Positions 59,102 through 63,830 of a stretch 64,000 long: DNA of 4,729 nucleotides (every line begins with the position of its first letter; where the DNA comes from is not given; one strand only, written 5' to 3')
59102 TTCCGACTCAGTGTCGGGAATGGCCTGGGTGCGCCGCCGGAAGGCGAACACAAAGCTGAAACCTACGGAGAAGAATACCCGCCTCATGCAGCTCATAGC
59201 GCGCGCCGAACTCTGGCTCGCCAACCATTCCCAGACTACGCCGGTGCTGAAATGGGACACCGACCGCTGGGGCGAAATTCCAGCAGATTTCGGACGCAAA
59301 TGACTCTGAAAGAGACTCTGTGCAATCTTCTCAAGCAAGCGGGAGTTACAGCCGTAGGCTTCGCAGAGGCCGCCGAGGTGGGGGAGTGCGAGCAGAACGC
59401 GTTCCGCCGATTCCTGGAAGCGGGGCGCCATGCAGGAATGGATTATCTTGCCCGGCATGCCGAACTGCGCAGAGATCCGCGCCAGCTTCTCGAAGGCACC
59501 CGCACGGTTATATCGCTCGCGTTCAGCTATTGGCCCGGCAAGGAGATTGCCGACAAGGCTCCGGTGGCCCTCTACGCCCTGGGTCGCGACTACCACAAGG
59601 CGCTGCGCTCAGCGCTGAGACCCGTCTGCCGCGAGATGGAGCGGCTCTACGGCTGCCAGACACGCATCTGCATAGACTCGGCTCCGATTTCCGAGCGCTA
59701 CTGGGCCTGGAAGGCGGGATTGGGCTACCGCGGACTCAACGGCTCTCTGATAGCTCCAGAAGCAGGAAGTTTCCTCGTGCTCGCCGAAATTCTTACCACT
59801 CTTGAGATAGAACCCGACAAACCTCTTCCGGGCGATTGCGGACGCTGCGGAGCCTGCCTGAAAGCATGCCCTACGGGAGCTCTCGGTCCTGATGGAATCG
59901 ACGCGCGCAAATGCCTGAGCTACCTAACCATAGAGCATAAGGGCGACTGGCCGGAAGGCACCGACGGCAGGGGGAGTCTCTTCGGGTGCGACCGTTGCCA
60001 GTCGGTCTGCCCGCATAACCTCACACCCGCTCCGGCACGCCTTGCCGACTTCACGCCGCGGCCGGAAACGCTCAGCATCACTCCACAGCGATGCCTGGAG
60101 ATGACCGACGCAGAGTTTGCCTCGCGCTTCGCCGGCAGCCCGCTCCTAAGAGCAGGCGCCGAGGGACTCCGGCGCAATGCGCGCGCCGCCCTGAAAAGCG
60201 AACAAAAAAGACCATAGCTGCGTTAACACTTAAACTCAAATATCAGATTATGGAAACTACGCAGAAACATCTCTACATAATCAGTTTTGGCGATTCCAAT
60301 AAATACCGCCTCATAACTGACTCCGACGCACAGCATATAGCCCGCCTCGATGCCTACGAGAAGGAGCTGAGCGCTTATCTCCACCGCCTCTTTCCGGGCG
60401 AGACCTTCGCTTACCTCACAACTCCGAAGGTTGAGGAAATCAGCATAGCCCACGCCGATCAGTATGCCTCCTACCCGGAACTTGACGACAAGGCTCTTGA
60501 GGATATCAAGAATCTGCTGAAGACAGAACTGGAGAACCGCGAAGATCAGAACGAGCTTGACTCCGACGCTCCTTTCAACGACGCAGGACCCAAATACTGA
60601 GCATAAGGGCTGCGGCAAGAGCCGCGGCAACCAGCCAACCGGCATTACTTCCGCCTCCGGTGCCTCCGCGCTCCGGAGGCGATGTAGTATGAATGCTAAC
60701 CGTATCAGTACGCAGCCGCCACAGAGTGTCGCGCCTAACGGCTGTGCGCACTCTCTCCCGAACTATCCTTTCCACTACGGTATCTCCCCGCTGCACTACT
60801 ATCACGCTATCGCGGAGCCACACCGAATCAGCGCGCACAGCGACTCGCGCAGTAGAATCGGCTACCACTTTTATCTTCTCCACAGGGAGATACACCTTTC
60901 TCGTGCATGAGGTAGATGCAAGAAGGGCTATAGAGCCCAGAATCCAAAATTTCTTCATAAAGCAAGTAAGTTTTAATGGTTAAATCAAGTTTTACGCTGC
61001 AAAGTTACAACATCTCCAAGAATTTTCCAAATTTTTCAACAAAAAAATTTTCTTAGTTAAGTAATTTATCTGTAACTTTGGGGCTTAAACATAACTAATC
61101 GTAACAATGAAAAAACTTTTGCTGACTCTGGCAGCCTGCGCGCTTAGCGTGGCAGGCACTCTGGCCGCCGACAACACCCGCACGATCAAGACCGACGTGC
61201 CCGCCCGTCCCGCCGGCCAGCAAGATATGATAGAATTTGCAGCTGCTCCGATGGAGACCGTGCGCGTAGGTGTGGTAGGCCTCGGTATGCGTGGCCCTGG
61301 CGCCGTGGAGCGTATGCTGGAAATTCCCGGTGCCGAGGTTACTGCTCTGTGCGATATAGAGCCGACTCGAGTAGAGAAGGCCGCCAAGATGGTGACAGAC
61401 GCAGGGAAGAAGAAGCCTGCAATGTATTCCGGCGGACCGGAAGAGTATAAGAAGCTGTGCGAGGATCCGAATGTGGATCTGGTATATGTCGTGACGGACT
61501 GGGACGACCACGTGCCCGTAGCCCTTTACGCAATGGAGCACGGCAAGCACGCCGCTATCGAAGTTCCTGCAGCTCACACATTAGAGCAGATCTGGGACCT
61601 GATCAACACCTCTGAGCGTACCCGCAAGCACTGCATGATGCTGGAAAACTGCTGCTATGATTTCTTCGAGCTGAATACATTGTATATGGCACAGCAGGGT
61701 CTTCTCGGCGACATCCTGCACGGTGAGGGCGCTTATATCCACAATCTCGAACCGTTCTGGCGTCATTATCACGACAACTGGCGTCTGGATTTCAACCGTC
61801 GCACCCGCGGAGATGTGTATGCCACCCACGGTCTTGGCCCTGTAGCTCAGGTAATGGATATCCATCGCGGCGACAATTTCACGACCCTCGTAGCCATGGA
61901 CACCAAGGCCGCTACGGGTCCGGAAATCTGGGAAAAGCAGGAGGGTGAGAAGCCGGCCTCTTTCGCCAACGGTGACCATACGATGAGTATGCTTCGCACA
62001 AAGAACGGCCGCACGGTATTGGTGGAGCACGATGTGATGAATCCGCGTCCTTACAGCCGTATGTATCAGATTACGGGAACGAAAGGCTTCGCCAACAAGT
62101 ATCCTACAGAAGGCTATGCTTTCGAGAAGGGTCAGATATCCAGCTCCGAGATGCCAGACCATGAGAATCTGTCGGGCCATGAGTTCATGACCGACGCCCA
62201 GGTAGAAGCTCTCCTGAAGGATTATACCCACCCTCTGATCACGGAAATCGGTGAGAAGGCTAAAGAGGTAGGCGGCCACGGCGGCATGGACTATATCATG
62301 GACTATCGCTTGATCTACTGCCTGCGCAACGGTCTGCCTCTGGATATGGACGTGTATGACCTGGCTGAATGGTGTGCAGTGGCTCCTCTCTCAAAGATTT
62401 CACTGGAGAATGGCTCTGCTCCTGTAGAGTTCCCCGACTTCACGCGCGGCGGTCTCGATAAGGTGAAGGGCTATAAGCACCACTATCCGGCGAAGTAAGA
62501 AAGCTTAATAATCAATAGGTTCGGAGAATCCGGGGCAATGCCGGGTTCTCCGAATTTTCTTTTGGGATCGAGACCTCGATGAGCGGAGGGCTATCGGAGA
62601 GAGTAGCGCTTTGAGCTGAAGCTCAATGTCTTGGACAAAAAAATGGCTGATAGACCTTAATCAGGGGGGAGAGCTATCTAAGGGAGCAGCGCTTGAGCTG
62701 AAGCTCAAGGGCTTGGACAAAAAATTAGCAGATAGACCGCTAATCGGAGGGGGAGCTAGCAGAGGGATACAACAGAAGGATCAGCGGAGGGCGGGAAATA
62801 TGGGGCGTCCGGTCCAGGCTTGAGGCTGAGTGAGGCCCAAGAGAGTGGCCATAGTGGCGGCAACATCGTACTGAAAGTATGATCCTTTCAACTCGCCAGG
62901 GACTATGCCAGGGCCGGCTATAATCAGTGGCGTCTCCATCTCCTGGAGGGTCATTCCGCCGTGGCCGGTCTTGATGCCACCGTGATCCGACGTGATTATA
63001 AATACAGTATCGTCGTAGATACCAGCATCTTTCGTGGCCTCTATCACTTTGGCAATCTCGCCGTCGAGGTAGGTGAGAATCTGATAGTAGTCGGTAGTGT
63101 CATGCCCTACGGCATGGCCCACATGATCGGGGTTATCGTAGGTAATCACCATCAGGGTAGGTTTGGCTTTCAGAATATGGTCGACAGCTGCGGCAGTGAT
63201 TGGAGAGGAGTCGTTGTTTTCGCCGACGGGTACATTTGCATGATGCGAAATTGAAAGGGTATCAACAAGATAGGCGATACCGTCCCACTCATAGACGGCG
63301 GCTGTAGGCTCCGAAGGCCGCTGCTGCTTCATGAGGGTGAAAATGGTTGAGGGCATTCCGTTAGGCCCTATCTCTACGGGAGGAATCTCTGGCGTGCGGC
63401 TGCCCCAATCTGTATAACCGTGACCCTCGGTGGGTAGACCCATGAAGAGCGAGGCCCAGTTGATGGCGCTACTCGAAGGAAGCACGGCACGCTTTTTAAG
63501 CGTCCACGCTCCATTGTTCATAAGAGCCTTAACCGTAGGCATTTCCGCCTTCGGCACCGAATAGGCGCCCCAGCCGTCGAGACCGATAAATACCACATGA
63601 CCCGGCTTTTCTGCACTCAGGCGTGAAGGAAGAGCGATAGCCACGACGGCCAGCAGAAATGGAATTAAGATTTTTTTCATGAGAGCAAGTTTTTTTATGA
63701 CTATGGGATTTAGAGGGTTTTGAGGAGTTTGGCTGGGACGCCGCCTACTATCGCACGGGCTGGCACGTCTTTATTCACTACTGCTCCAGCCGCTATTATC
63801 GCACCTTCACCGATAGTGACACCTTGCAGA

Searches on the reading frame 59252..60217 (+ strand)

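Call 49: search_protein_families(library=pfam, proteins=[window:59252-60217:+], max_evalue=0.000001)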
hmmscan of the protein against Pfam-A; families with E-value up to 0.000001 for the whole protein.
window:59252-60217:+ (321 aa): 4 families
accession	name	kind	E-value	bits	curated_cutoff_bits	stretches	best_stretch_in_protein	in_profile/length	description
PF13484.11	Fer4_16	-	3.9e-17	63.2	30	1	196-256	2-66/66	4Fe-4S double cluster binding domain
PF08331.15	QueG_DUF1730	-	9.3e-17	61.2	25.1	1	73-143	1-77/77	Epoxyqueuosine reductase QueG, DUF1730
PF12838.12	Fer4_7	-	1.6e-08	35.3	27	0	196-212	2-18/52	4Fe-4S dicluster domain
PF00037.32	Fer4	-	6.7e-07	29.3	21.1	0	193-211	5-23/24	4Fe-4S binding domain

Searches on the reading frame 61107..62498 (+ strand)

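Call 49: search_protein_families(library=pfam, proteins=[window:61107-62498:+], max_evalue=0.000001)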
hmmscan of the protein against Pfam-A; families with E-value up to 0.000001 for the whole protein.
window:61107-62498:+ (463 aa): 2 families
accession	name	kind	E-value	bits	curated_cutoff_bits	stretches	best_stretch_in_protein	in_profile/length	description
PF21252.2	Glyco_hydro_109_C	-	8.6e-37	126.7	27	1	191-335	3-167/187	Glycosyl hydrolase 109, C-terminal domain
PF01408.29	GFO_IDH_MocA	-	3.4e-14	54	24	1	52-178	1-118/120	Oxidoreductase family, NAD-binding Rossmann fold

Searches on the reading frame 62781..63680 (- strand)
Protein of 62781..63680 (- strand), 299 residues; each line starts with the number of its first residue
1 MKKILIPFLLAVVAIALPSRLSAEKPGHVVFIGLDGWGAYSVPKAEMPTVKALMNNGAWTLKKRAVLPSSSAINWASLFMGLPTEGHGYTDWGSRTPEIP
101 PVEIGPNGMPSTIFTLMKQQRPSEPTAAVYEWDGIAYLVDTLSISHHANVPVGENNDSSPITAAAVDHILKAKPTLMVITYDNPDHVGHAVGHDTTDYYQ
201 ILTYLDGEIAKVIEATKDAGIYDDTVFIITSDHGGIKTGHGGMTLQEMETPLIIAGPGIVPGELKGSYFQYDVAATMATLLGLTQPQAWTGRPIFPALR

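Call 49: search_protein_families(library=pfam, proteins=[window:62781-63680:-], max_evalue=0.000001)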
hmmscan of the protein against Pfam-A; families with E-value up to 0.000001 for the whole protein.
window:62781-63680:- (299 aa): 3 families
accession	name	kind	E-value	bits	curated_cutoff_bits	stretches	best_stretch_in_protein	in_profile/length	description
PF01663.27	Phosphodiest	-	1.4e-23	84.5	23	1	29-237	1-223/342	Type I phosphodiesterase / nucleotide pyrophosphatase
PF00884.28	Sulfatase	-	1.8e-13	50.9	25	1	175-282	200-300/301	Sulfatase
PF01676.23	Metalloenzyme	-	1.8e-09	37.9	24.3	1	152-283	125-250/252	Metalloenzyme superfamily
